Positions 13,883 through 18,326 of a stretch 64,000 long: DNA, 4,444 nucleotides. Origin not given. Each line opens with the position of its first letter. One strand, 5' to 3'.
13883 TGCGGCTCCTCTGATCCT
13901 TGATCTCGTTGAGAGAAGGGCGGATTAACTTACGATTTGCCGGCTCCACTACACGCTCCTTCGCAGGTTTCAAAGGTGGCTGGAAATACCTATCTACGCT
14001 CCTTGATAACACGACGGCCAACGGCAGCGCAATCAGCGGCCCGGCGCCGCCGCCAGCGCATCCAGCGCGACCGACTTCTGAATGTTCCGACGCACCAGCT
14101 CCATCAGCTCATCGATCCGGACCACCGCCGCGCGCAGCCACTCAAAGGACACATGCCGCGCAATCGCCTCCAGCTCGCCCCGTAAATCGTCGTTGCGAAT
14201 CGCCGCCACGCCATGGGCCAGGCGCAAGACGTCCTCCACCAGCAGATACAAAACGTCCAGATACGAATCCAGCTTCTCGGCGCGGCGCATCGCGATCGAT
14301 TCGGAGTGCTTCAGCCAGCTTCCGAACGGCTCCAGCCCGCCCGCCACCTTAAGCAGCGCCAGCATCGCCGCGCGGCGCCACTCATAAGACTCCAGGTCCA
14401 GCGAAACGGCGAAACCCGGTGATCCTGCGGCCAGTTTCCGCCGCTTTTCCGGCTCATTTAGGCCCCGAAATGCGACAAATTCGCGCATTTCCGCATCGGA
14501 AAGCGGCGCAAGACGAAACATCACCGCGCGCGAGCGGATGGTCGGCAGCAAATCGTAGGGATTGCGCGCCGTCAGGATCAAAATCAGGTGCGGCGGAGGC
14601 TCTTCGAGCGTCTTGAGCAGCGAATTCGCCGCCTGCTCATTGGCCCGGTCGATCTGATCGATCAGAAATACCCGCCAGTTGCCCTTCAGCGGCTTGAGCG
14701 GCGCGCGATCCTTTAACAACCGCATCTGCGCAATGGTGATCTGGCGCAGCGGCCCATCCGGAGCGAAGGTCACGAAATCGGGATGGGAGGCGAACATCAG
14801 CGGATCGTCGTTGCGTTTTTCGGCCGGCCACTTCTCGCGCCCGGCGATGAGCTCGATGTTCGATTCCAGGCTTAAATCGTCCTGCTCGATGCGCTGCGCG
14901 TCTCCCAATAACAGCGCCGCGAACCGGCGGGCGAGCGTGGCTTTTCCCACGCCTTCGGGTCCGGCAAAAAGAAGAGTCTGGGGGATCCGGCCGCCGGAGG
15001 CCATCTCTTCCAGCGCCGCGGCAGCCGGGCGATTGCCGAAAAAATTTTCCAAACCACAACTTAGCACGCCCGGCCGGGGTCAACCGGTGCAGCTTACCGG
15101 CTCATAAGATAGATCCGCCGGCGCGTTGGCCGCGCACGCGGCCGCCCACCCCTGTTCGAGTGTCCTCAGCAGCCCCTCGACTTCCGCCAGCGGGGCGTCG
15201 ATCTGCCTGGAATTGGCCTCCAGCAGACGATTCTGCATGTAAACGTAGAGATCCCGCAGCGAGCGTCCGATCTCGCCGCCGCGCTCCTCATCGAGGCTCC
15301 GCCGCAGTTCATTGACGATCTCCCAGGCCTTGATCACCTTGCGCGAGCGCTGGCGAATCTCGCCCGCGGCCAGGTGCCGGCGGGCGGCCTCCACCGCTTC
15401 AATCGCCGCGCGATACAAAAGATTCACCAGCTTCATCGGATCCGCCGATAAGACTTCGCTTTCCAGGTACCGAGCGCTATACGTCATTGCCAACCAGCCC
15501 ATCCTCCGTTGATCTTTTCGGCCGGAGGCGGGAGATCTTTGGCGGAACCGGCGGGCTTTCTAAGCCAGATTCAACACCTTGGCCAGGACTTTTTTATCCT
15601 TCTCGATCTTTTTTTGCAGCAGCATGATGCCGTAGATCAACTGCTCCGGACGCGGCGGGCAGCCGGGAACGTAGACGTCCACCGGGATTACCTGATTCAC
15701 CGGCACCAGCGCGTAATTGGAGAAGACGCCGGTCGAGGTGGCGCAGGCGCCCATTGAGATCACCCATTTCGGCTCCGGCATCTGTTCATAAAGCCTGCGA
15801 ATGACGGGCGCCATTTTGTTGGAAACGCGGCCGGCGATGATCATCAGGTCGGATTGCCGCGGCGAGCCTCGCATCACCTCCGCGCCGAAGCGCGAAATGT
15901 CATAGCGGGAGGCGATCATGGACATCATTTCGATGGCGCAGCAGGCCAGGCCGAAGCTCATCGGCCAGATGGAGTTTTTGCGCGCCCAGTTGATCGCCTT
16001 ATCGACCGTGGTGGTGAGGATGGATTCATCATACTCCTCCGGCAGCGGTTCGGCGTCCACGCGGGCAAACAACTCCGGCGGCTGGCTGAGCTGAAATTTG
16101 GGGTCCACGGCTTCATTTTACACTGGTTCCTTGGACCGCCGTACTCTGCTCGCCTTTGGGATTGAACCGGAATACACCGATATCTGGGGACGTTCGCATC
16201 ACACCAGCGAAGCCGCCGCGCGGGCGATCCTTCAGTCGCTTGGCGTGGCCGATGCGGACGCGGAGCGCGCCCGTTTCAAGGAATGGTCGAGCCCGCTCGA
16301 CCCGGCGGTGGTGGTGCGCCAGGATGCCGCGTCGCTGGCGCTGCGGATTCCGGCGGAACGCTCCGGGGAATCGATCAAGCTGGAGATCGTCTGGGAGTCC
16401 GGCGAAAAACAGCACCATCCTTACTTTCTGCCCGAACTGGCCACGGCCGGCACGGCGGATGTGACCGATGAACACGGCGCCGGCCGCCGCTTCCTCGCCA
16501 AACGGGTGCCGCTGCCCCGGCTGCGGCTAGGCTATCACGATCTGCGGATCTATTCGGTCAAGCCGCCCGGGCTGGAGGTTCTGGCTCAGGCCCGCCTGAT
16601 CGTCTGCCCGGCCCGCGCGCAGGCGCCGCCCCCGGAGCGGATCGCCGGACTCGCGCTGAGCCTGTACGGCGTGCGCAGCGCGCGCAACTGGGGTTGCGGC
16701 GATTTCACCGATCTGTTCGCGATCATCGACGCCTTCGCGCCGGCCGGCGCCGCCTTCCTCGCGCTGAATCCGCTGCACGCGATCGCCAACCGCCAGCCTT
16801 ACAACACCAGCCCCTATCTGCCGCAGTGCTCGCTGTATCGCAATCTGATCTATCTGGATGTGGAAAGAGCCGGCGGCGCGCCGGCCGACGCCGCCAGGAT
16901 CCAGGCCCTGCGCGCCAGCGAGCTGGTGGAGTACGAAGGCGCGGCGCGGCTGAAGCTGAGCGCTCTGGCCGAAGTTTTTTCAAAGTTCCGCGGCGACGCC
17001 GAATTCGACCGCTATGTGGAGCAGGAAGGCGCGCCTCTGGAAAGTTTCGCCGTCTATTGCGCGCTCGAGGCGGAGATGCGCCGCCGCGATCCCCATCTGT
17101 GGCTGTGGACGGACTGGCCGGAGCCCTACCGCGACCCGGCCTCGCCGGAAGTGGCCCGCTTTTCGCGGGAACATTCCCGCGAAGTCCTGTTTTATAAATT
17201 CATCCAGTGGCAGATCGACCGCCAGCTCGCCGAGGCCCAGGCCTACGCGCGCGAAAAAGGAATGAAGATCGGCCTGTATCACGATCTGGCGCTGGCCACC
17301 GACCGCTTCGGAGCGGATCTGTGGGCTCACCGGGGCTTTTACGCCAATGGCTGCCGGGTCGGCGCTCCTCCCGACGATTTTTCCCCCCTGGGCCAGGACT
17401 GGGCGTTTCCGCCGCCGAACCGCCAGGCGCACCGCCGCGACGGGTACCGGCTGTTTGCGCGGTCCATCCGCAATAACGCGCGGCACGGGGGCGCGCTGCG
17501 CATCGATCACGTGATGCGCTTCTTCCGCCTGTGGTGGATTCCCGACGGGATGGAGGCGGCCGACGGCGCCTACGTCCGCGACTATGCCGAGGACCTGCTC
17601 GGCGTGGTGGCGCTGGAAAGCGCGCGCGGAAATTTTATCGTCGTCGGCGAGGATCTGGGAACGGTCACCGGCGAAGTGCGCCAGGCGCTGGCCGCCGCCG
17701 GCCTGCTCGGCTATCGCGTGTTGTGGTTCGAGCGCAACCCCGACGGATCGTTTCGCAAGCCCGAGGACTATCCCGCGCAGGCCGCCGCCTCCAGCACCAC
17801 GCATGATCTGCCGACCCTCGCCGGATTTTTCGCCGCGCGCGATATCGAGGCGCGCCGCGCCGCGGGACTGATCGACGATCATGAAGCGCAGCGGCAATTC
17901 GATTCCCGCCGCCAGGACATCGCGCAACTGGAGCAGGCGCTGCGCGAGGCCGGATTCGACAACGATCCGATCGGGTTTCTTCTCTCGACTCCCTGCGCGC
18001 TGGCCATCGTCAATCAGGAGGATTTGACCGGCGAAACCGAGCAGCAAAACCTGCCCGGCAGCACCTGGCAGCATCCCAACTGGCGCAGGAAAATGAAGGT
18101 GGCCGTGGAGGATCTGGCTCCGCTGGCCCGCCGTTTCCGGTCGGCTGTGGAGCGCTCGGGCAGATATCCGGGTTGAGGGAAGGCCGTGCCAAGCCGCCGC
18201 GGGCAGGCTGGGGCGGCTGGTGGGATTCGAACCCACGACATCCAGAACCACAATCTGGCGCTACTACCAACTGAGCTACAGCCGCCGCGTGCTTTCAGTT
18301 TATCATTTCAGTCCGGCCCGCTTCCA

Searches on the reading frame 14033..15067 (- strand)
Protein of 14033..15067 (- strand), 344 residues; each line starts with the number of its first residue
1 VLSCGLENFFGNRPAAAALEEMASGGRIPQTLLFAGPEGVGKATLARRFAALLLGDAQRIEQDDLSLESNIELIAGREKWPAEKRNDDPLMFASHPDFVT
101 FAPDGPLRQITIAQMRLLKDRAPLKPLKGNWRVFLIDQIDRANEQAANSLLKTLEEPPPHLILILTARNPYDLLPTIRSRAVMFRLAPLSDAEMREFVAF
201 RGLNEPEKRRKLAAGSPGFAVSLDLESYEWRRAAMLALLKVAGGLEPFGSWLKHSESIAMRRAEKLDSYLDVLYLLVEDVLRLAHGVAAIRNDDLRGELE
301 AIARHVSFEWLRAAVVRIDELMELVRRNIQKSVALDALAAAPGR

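Call 49: search_protein_families(library=pfam, proteins=[window:14033-15067:-], max_evalue=0.00001)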
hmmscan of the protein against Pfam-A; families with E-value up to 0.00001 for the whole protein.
window:14033-15067:- (344 aa): 3 families
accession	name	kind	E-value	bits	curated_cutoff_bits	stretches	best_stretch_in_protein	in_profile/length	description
PF13177.12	DNA_pol3_delta2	-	2.7e-35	122.2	27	1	93-189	66-160/161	DNA polymerase III, delta subunit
PF00004.35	AAA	-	6.4e-07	30.3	21.2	0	32-182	1-124/131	ATPase family associated with various cellular activities (AAA)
PF07728.20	AAA_5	-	7.5e-06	26.4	22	0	32-156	2-92/139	AAA domain (dynein-related subfamily)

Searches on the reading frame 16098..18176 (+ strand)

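Call 49: search_protein_families(library=pfam, proteins=[window:16098-18176:+], max_evalue=0.00001)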
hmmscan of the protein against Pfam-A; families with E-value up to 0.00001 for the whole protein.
window:16098-18176:+ (692 aa): 2 families
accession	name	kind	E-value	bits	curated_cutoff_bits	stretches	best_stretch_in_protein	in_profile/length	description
PF02446.23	Glyco_hydro_77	-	4.6e-111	372.4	25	1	188-667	2-460/465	4-alpha-glucanotransferase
PF21226.3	MalQ_N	-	4.6e-08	33.8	24.1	1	67-171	1-91/91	MalQ N-terminal beta sandwich domain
